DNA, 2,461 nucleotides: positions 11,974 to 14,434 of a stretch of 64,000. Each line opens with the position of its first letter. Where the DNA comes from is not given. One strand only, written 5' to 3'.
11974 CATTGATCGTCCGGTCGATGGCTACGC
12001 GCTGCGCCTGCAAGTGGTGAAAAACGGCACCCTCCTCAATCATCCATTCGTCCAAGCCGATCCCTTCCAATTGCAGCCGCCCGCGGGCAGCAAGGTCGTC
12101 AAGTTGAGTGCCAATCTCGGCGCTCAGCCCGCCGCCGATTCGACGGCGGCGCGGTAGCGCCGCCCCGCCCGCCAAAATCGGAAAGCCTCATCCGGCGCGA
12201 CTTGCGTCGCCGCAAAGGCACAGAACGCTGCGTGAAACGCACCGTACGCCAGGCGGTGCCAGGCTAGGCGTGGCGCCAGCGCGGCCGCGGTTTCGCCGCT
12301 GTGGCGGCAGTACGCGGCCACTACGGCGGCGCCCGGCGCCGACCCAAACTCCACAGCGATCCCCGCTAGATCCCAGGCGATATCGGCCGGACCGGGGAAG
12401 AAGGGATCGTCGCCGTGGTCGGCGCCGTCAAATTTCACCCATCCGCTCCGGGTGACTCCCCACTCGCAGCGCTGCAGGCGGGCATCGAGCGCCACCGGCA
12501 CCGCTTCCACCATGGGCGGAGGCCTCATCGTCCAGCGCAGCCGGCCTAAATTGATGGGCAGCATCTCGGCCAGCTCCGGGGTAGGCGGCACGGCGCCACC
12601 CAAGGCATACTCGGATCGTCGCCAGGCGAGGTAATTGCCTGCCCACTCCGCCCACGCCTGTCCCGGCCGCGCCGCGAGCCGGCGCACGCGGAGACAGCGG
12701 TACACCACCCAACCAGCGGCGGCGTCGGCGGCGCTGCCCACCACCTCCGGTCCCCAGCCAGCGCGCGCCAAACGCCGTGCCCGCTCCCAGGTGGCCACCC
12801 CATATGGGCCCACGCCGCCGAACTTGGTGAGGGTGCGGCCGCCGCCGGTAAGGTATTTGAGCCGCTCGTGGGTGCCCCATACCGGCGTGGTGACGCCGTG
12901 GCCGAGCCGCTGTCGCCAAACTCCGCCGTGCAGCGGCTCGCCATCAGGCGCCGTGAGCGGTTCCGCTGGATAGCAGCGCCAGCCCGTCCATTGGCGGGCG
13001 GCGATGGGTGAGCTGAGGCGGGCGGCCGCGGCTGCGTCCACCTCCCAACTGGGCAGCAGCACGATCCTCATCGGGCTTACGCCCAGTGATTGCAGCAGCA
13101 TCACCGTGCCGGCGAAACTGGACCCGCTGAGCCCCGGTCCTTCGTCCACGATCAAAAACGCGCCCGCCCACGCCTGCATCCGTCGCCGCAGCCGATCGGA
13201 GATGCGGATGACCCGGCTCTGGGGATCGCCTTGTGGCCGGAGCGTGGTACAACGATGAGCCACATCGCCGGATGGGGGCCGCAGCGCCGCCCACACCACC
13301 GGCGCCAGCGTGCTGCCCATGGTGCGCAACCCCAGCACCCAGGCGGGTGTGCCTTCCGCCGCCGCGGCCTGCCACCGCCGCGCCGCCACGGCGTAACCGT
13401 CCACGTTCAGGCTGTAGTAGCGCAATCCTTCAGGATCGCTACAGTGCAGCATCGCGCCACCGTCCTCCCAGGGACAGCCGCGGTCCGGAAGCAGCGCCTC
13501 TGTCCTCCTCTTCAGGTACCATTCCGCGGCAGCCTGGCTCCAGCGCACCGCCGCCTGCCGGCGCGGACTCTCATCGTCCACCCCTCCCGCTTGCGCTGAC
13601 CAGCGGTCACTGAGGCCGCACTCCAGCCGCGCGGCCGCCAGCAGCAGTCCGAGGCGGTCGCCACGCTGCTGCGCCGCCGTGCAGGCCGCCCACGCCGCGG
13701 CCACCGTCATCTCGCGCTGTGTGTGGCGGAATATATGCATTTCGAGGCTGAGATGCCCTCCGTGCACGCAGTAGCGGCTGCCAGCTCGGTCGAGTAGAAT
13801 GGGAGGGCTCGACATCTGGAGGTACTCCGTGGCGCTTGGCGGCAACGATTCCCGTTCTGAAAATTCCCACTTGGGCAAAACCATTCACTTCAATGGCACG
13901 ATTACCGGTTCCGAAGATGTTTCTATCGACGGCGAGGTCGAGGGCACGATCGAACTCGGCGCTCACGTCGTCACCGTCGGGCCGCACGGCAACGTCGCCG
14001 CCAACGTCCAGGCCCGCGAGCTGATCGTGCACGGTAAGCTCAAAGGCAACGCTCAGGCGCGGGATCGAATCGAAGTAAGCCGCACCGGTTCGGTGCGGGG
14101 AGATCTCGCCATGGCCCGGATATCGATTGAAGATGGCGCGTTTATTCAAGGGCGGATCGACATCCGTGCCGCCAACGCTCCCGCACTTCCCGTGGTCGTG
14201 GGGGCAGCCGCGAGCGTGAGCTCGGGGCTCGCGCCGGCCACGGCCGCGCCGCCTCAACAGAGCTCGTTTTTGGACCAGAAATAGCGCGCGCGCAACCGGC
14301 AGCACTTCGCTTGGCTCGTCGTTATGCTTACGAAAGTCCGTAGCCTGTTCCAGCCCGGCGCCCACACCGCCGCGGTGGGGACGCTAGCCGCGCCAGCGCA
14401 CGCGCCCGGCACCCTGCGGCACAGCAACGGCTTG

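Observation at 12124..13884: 586-aa orphan protein combining a PRTase-like loop with a kinase-like C-terminal half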

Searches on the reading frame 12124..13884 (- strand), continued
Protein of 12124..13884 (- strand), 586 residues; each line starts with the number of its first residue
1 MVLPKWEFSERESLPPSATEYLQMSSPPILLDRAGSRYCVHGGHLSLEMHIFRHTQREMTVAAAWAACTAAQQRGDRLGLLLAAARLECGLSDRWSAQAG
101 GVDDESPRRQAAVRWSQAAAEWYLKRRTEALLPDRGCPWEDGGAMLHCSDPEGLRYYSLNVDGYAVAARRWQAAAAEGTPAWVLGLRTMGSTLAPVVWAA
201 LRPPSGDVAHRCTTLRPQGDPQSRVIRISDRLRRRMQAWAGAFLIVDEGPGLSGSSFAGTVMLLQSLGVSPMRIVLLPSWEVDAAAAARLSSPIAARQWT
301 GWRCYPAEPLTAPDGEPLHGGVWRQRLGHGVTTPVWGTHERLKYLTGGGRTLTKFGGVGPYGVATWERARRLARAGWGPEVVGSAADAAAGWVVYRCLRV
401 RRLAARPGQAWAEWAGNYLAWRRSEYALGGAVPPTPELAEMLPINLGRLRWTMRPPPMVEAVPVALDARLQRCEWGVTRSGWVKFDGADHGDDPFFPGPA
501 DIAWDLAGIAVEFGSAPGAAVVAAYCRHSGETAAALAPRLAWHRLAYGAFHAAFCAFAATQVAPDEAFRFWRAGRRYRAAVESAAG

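Call 59: search_protein_families(library=pfam, proteins=[L073:5563-7395:-, L073:10309-11601:+, L059:6674-7408:-, L059:9612-10355:-, L054:7419-7940:+, L054:4537-5718:+, L057:6580-7458:+, L022:6888-7502:-, L024:6193-7524:+, L054:9767-11062:-], max_evalue=0.001)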
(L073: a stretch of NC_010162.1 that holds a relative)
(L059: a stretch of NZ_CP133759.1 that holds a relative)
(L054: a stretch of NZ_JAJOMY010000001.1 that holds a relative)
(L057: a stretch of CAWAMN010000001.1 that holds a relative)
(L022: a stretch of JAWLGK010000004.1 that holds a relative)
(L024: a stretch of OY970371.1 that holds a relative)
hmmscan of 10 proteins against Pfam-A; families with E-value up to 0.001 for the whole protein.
L073:5563-7395:- (610 aa): 3 families
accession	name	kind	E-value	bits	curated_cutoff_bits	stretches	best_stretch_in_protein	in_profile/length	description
PF13509.12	S1_2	-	5.1e-21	75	21.8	1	332-397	1-60/61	S1 domain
PF17783.7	CvfB_WH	-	1.1e-15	57.5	22.9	1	551-603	2-55/58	CvfB-like winged helix domain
PF00575.29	S1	-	0.00014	22.6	22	1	411-442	11-41/74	S1 RNA binding domain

L073:10309-11601:+ (430 aa): 4 families
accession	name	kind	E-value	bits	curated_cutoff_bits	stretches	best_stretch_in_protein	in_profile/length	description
PF00089.32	Trypsin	-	7.4e-20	72.2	20.6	1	46-240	1-217/220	Trypsin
PF13365.12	Trypsin_2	-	1.2e-10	42.7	27.6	1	73-213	1-142/144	Trypsin-like peptidase domain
PF08964.15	Crystall_3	-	3e-05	24.6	27.3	1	348-396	4-54/86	Beta/Gamma crystallin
PF00030.24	Crystall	-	0.00013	22.4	25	0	303-384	2-80/82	Beta/Gamma crystallin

L059:6674-7408:- (244 aa): 1 family
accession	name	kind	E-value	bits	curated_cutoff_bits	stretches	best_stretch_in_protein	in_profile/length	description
PF00581.25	Rhodanese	-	4.2e-11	43.6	22.2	1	82-189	13-98/102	Rhodanese-like domain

L059:9612-10355:- (247 aa): 7 families
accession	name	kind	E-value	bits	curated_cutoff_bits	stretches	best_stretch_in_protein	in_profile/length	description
PF13637.12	Ank_4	-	7.8e-52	172.6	22.7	6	128-175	3-50/50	Ankyrin repeats (many copies)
PF00023.36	Ank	-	1.6e-48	160.4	21.1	4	154-185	1-32/33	Ankyrin repeat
PF12796.13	Ank_2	-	1.6e-46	157.2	27.3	3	112-185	19-90/90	Ankyrin repeats (3 copies)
PF13606.12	Ank_3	-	3.9e-37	121.9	22.3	3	88-117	1-30/30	Ankyrin repeat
PF13857.12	Ank_5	-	1.1e-34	118.6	27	4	141-192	1-53/56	Ankyrin repeats (many copies)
PF24521.3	Ank_KRIT1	-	2.3e-13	50.5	80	2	26-120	20-117/149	KRIT1 ankyrin-repeats domain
PF23745.1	ANK_LRRK2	-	8.6e-11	42.3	27.5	0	126-179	35-88/130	LRRK2 ANK repeat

L054:7419-7940:+ (173 aa): 5 families
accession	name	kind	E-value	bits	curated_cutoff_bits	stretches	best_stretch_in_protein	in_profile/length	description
PF22785.1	Tc-R-P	-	1.7e-12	48.3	27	1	31-115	20-105/106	Polymorphic toxin system, DSP-PTPase phosphatase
PF22784.1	PTP-SAK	-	3.6e-11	43.8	27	1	7-126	3-121/153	Swiss Army Knife protein, DSP-PTPase phosphatase domain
PF00782.25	DSPc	-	3.8e-10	40.1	33.5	1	28-139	12-124/133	Dual specificity phosphatase, catalytic domain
PF22741.1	PTP-NADK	-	1.6e-05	24.8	27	1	31-120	45-140/163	DSP-PTPase phosphatase fused to NAD+ Kinase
PF14566.11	PTPlike_phytase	-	0.00062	20.3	27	1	52-109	97-153/158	Inositol hexakisphosphate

L054:4537-5718:+ (393 aa): 1 family
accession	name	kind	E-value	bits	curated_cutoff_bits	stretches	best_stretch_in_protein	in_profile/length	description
PF01658.22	Inos-1-P_synth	-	4.6e-36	123.7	27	1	213-321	1-107/107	Myo-inositol-1-phosphate synthase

L057:6580-7458:+ (292 aa): 1 family
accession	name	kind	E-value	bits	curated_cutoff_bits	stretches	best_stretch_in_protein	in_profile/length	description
PF02492.25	cobW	-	6.6e-24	84.9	20.7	1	104-263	4-179/180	CobW/HypB/UreG, nucleotide-binding domain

L022:6888-7502:- (204 aa): 4 families
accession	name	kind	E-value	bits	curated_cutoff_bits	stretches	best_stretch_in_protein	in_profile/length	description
PF13409.12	GST_N_2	-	1.2e-18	67.9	25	1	12-78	1-69/70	Glutathione S-transferase, N-terminal domain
PF13417.12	GST_N_3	-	1.2e-17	64.4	22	1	7-83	1-74/75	Glutathione S-transferase, N-terminal domain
PF02798.26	GST_N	-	2.1e-11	44.4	20.9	1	4-77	2-75/76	Glutathione S-transferase, N-terminal domain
PF13410.11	GST_C_2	-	6.5e-09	36.2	24.9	1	127-190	2-69/69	Glutathione S-transferase, C-terminal domain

L024:6193-7524:+ (443 aa): 4 families
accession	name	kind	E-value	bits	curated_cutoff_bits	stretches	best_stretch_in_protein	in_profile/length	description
PF17767.7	NAPRTase_N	-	1.1e-36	126.4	32.6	1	6-128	1-124/125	Nicotinate phosphoribosyltransferase (NAPRTase) N-terminal domain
PF17956.6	NAPRTase_C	-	9.1e-15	55.5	23.3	1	377-434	53-110/111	Nicotinate phosphoribosyltransferase C-terminal domain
PF04095.22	NAPRTase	-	4.7e-10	40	20.8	1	150-271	3-130/239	Nicotinate phosphoribosyltransferase (NAPRTase) family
PF02749.22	QRPTase_N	-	0.00028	21.5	27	0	91-129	42-79/82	Quinolinate phosphoribosyl transferase, N-terminal domain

L054:9767-11062:- (431 aa): 3 families
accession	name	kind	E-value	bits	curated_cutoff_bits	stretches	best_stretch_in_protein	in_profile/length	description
PF07690.21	MFS_1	-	1.3e-53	182.6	33.4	1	20-378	1-344/347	Major Facilitator Superfamily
PF03137.26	OATP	-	1.7e-07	30.4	25.8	1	107-319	136-384/545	Organic Anion Transporter Polypeptide (OATP) family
PF00083.30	Sugar_tr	-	2e-06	27.4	22.3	1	71-196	66-196/452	Sugar (and other) transporter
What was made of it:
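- In Phenylobacterium a DSP phosphatase sits directly upstream (call 59). Many loci have uninformative neighbours (call 59).
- Tried and rejected: Neighbours in the isolates Sorangium So ce56 and Thermithiobacillus were uninformative (call 59).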

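Call 67: find_encoding_contigs(protein=P0007, flank=10000, max_places=1)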
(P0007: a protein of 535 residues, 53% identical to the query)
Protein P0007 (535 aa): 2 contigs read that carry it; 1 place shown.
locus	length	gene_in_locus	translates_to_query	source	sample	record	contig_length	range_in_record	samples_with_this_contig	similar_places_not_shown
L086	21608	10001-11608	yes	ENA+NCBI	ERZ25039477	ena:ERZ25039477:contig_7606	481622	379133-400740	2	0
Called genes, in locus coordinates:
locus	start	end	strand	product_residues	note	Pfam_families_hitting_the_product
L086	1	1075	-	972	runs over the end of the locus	PF03699:UPF0182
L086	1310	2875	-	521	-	PF01487:DHquinase_I, PF08501:Shikimate_dh_N, PF01488:Shikimate_DH (weak), PF18317:SDH_C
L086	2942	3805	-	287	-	PF10727:Rossmann-like (weak), PF10728:DUF2520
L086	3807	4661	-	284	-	PF03575:Peptidase_S51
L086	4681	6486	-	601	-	PF19291:TREH_N, PF00723:Glyco_hydro_15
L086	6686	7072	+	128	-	PF03625:DUF302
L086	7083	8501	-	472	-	PF04389:Peptidase_M28, PF01546:Peptidase_M20, PF07687:M20_dimer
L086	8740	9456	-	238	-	PF13489:Methyltransf_23 (weak)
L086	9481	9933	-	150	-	PF04519:Bactofilin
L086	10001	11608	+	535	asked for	-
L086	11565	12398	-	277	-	-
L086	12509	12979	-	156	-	PF01196:Ribosomal_L17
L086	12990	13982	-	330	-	PF01193:RNA_pol_L, PF01000:RNA_pol_A_bac, PF03118:RNA_pol_A_CTD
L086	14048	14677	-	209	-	PF00163:Ribosomal_S4, PF01479:S4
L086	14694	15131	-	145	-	PF00411:Ribosomal_S11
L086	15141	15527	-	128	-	PF00416:Ribosomal_S13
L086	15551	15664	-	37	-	PF00444:Ribosomal_L36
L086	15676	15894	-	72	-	PF01176:eIF-1a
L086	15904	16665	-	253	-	PF00557:Peptidase_M24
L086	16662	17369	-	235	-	PF00406:ADK, PF13207:AAA_17, PF13238:AAA_18, PF17213:Hydin_ADK (faint), PF05191:ADK_lid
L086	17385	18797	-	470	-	PF00344:SecY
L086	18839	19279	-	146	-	PF00828:Ribosomal_L27A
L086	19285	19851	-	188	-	PF00327:Ribosomal_L30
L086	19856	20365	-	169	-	PF00333:Ribosomal_S5, PF03719:Ribosomal_S5_C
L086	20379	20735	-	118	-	PF00861:Ribosomal_L18p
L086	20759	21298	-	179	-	PF00347:Ribosomal_L6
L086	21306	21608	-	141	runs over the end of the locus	PF00410:Ribosomal_S8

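Call 68: find_encoding_contigs(protein=P0002, flank=10000, max_places=1)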
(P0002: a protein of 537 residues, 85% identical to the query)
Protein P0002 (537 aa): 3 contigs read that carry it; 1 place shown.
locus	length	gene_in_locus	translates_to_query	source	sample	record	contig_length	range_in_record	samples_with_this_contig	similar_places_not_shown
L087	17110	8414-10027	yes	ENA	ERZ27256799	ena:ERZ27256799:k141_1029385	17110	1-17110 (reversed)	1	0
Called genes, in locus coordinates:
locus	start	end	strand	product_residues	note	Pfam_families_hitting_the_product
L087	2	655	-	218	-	?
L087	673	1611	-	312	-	PF01261:AP_endonuc_2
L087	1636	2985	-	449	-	-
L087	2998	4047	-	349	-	PF01261:AP_endonuc_2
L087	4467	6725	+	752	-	PF00672:HAMP, PF00512:HisKA, PF02518:HATPase_c, PF00072:Response_reg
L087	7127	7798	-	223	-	PF13489:Methyltransf_23, PF13649:Methyltransf_25 (weak)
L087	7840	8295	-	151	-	PF04519:Bactofilin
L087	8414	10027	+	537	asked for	-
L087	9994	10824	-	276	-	-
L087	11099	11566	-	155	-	PF01196:Ribosomal_L17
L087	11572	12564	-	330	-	PF01193:RNA_pol_L, PF01000:RNA_pol_A_bac, PF03118:RNA_pol_A_CTD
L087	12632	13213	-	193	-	PF00163:Ribosomal_S4, PF01479:S4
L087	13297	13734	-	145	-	PF00411:Ribosomal_S11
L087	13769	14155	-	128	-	PF00416:Ribosomal_S13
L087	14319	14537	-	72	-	PF01176:eIF-1a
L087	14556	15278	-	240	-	PF00557:Peptidase_M24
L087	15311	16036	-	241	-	PF00406:ADK, PF13207:AAA_17, PF13238:AAA_18 (weak), PF05191:ADK_lid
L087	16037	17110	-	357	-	?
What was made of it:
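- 12124..13734 (-): Revised gene: 536-aa two-domain protein (family 'T'), including the stop codon at 12124-12126. Gene calls of 535-537 aa in relatives (calls 67, 68).
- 12124..12157 (.): 34-nt convergent overlap of the 3' ends of this gene and the lipoprotein gene. The same overlap is seen in relatives: 34 nt in L087 and 44 nt in L086 (calls 67, 68).
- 11249..12157 (+): Convergent neighbour: LolB/DUF4292-like lipoprotein, the last gene after rpsD-rpoA-rplQ. Synteny in L086 and L087 (calls 67, 68).
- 13799..14995 (+): Divergent neighbour pair: bactofilin (13799-14284) and a class I SAM methyltransferase (14324-14995). These are the conserved partners in the window-type context. L086 and L087 (calls 67, 68).
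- Checked: Gene callers in relatives chose 535-537 aa (calls 67, 68).
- Here and in close relatives the neighbours are a lipoprotein, bactofilin and a methyltransferase (calls 67, 68). In the window lineage the gene is not in a metabolic operon (calls 67, 68).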

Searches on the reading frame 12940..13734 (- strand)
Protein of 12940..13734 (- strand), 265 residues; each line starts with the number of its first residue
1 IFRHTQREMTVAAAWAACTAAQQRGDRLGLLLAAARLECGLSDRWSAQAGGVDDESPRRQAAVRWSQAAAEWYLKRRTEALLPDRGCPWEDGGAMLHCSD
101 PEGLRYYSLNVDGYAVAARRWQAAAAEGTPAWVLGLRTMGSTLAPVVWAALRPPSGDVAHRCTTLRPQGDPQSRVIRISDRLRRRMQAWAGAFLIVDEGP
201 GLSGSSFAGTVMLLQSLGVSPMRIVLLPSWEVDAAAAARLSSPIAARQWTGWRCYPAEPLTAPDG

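Call 36: predict_structure(alignment_id=A3)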
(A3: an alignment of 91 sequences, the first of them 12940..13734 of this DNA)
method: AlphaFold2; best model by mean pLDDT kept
length: 265 residues; sequences in the alignment: 91
mean_pLDDT: 93.6   pTM: 0.92
mean pLDDT of the five models: 93.6, 93.4, 92.9, 92.9, 92.5
residues with pLDDT >= 90: 216; 70-90: 44; 50-70: 4; < 50: 1
segments of 3 or more residues with pLDDT < 50: none
pLDDT, mean of each block of 10 residues (from residue 1): 76 95 95 96 96 96 95 89 78 91 86 98 96 97 98 90 97 96 98 95 92 98 98 96 97 96 85
secondary structure, 60 per line:
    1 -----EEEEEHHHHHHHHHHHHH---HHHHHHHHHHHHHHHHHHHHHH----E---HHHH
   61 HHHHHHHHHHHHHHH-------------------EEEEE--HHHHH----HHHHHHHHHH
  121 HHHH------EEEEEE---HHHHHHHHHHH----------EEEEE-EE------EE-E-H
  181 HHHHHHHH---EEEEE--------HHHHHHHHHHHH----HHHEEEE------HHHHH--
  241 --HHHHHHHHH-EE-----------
elements in order: E6-10 H11-23 H27-48 H57-75 E95-99 H102-106 H111-124 E131-136 H140-150 E161-165 H180-188 E192-196 H205-216 E224-227 H234-238 H243-251

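Call 39: fold_search(model_id=the predicted structure, library=pdb)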
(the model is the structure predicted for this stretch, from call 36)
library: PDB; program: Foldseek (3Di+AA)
matches with E <= 10: 1108; with E <= 0.001: 3
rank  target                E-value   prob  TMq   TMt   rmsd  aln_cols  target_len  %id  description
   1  5znq_A                4.3e-04  1.00  0.35  0.47  11.7       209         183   18  Crystal structure of APRT from Y. pseudotuberculosis with bound adenine (P21 space group). (released 2019-04-17)
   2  4mb6                  4.5e-04  1.00  0.36  0.48  11.4       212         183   17  Crystal structure of adenine phosphoribosyltransferase from Yersinia pseudotuberculosis. (released 2013-09-04)
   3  5y4a_A                9.3e-04  1.00  0.35  0.48  11.4       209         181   18  Cadmium directed assembly of adenine phosphoribosyltransferase from Yersinia pseudotuberculosis. (released 2018-08-08)
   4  5zoc                  1.3e-03  1.00  0.35  0.48  11.2       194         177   18  Crystal structure of APRT from Y. pseudotuberculosis with bound adenine (C2 space group). (released 2019-04-17)
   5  7cmj_B                1.5e-03  1.00  0.31  0.44   6.2       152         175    9  Crystal structure of L.donovani Hypoxanthine-guanine phosphoribosyl transferase (HGPRT) (released 2021-08-04)
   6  5esw_A                1.6e-03  1.00  0.32  0.43   5.0       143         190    9  Crystal structure of Apo hypoxanthine-guanine phosphoribosyltransferase from Legionella pneumophila (released 2016-03-30)
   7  5esx_A                1.7e-03  0.99  0.31  0.41   5.4       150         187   11  Crystal structure of hypoxanthine-guanine phosphoribosyltransferase complexed with GMP from Legionella pneumophila (released 2016-03-30)
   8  3gep_A                1.9e-03  1.00  0.34  0.41   3.6       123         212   12  Human hypoxanthine guanine phosphoribosyltranserfase in complex with (S)-9-(3-hydroxy-2-phosphonylmethoxypropyl)guanin (released 2009-08-18)
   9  2dy0_B                1.9e-03  1.00  0.33  0.46   8.0       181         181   16  Crystal structure of project JW0458 from Escherichia coli (released 2007-03-04)
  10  1vch_D                2.0e-03  1.00  0.29  0.42   6.1       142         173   13  Crystal Structure of a Phosphoribosyltransferase-related protein from Thermus thermophilus (released 2005-03-22)
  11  5zc7_A                2.1e-03  0.98  0.35  0.47  11.4       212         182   18  Crystal structure of APRT from Y. pseudotuberculosis with bound adenine (P63 space group). (released 2019-02-20)
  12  5y07_A                2.4e-03  0.99  0.35  0.49  11.4       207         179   18  Crystal structure of adenine phosphoribosyltransferase from Yersinia pseudotuberculosis with PRPP. (released 2018-08-01)
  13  7y94_B                2.6e-03  1.00  0.34  0.47   6.3       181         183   17  Crystal structure of Escherichia coli Adenine Phosphoribosyltransferase (APRT) in complex with Adenine (released 2023-08-02)
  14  5y07_B                2.6e-03  0.98  0.34  0.47  11.3       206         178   18  Crystal structure of adenine phosphoribosyltransferase from Yersinia pseudotuberculosis with PRPP. (released 2018-08-01)
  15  1vch_C                2.7e-03  0.99  0.29  0.43   6.1       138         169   12  Crystal Structure of a Phosphoribosyltransferase-related protein from Thermus thermophilus (released 2005-03-22)
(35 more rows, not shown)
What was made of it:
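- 12949..13452 (-): Type-I-PRTase-like alpha/beta domain (residues ~95-262). Invariant or near-invariant: E102, G103, G135-x-R137-xx-G140, R166-P167, R174. Foldseek of the N-terminal half: APRT 5znq E 4e-4, HGPRT, PyrR and PurR; all of the top ~40 hits are PRTases (call 39).
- On Type I phosphoribosyltransferase superfamily: The Foldseek top ~40 hits for the N-terminal half are all PRTases (call 39).
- Closest known: Type I phosphoribosyltransferases. Same: The alpha/beta core fold is the top structural match for residues ~95-262 (call 39).
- The fold matches catalytic PRTases (call 39). PurR and PyrR are among the fold hits (call 39).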

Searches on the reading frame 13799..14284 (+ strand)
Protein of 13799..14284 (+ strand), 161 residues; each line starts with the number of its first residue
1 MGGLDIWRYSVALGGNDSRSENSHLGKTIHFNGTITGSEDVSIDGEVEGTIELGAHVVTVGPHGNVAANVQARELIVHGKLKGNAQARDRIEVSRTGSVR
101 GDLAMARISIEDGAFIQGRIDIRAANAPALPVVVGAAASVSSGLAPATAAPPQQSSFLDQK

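Call 3: search_protein_families(library=pfam, proteins=[window:13799-14284:+], max_evalue=1)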
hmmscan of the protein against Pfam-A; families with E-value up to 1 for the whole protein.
window:13799-14284:+ (161 aa): 1 family
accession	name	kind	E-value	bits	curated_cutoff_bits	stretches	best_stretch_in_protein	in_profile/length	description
PF04519.19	Bactofilin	-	3e-24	85.6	27.9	1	24-120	2-97/98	Polymer-forming cytoskeletal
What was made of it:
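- Checked: The 5' end faces a bactofilin gene (13799..14284 +, Pfam PF04519, E 3e-24; call 3).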

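Call 4: search_protein_families(library=ncbifam, proteins=[window:13799-14284:+], max_evalue=1)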
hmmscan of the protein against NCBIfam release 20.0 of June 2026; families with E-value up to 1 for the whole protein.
window:13799-14284:+ (161 aa): 1 family
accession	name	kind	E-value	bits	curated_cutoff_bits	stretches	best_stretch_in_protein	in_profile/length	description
NF012196.1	Ig_like_ice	domain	0.18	11.7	50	1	34-95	12-70/108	Ig-like domain-containing protein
